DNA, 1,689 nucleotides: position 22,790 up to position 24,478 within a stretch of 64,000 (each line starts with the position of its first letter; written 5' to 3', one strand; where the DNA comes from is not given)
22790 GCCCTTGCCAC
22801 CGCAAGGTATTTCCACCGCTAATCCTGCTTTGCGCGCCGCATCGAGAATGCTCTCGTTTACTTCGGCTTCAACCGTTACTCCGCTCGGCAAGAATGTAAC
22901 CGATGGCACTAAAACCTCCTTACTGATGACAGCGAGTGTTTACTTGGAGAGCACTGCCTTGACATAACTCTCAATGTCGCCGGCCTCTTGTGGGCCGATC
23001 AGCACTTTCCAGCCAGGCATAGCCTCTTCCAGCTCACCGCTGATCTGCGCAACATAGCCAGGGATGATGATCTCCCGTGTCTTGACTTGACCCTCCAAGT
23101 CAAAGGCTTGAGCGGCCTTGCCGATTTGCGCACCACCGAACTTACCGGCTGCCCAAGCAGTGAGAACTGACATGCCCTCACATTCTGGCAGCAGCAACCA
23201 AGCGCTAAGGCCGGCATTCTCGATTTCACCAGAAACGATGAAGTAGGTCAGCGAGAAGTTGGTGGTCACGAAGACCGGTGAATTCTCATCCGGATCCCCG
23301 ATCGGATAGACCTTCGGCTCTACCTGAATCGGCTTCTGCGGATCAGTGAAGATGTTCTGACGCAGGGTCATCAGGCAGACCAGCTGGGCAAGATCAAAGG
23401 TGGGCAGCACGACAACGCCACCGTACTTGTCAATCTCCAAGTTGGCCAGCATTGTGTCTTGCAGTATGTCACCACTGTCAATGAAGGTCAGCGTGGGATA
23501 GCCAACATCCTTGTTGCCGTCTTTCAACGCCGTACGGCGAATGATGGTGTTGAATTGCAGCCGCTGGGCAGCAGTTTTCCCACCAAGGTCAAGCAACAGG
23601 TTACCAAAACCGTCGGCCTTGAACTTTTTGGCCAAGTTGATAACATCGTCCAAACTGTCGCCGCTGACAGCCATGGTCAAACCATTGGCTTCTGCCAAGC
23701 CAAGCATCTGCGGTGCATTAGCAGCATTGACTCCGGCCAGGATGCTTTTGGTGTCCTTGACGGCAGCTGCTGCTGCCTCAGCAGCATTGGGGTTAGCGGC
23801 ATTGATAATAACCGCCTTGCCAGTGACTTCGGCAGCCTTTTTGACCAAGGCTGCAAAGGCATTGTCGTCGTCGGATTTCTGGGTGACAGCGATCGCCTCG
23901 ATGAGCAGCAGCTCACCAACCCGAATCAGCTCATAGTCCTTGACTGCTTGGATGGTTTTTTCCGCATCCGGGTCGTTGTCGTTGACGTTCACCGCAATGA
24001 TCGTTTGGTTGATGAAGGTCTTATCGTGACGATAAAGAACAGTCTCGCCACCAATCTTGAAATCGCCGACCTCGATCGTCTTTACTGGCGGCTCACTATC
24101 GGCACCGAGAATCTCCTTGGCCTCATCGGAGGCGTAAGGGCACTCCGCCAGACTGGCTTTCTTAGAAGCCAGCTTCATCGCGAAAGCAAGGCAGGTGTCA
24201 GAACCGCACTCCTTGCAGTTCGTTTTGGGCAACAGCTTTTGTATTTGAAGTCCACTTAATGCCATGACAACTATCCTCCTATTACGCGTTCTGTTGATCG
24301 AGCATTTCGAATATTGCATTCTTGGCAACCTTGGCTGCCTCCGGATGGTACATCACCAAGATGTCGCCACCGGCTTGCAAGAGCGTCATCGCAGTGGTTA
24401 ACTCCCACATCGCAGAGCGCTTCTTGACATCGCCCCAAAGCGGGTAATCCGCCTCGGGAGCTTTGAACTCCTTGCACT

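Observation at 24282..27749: In-frame fusion of acetyl-CoA synthase (AcsB) with the CFeSP small subunit (AcsD)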

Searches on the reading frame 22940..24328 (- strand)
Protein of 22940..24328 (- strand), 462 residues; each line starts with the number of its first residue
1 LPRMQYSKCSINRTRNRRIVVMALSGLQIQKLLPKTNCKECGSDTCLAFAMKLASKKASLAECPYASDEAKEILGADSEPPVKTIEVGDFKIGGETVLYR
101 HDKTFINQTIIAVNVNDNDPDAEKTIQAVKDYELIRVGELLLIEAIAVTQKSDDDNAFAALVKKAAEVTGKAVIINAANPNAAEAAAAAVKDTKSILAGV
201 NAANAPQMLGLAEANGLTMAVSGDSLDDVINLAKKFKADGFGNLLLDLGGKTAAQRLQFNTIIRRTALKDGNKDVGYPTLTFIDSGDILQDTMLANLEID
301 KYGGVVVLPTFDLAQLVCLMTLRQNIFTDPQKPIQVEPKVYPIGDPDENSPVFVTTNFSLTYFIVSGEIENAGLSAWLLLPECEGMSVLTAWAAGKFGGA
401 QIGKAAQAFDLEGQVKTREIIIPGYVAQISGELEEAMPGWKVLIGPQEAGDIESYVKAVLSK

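Call 3: search_protein_families(library=pfam, proteins=[window:22940-24328:-], max_evalue=0.01)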
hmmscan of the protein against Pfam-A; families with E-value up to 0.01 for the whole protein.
window:22940-24328:- (462 aa): 2 families
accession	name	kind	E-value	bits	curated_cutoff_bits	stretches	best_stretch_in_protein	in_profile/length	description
PF03599.22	CdhD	-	1.4e-81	274.6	24.8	1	91-455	12-386/387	CO dehydrogenase/acetyl-CoA synthase delta subunit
PF04060.18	FeS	-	3.5e-13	49.5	23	1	33-65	1-33/33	Putative Fe-S cluster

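Call 4: search_protein_families(library=ncbifam, proteins=[window:22940-24328:-], max_evalue=0.01)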
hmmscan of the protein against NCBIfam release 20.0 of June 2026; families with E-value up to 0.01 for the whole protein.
window:22940-24328:- (462 aa): 9 families
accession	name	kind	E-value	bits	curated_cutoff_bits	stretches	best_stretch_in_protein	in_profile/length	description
NF003195.0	PRK04165.1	equivalog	3.6e-150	500.8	306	1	22-459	1-446/450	acetyl-CoA decarbonylase/synthase complex subunit gamma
NF043039.1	HgcAB_like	equivalog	1.3e-21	77.6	285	1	333-458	13-137/350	HgcAB-like fusion protein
NF040863.1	HgcA_corrinoid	equivalog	1.6e-17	63.7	275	1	335-458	29-151/325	mercury methylation corrinoid protein HgcA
NF006446.0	PRK08764.1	equivalog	1.2e-06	28.5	220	1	28-74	11-57/139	Rnf electron transport complex subunit RnfB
NF005415.0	PRK06991.1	equivalog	1.7e-05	24.6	281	1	28-70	10-52/284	electron transport complex subunit RsxB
TIGR01944.1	rnfB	subfamily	4.4e-05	23.1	68.7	1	28-72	39-82/190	RnfABCDGE type electron transport complex subunit B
NF041836.1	rnfB_Methano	equivalog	0.00015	21.3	445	1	29-76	43-90/265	Rnf electron transport complex subunit RnfB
NF005505.0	PRK07118.1-4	equivalog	0.00037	20.1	378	1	29-73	43-88/265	Fe-S cluster domain-containing protein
NF005506.0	PRK07118.1-5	equivalog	0.0011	18.4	388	1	29-76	42-89/279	Fe-S cluster domain-containing protein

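Call 85: list_cluster_members(proteins=[window:22940-24265:-, window:29917-30669:-, window:30666-31448:-])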
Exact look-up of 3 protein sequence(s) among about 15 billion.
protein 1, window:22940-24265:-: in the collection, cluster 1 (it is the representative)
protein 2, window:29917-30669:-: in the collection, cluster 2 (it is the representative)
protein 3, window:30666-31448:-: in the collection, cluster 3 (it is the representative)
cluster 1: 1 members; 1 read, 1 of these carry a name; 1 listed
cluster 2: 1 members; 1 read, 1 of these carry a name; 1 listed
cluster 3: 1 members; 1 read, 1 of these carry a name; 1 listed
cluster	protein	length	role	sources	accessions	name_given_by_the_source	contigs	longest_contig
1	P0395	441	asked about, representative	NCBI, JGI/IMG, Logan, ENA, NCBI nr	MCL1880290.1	MAG: acetyl-CoA decarbonylase/synthase complex subunit gamma [Actinomycetia bacterium] | acetyl-CoA decarbonylase/synthase complex subunit gamma [Actinomycetes bacterium]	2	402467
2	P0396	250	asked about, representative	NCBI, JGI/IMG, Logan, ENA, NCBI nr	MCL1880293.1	MAG: AAA family ATPase [Actinomycetia bacterium] | AAA family ATPase [Actinomycetes bacterium]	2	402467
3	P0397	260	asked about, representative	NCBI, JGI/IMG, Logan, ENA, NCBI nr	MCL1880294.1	MAG: AAA family ATPase [Actinomycetia bacterium] | AAA family ATPase [Actinomycetes bacterium]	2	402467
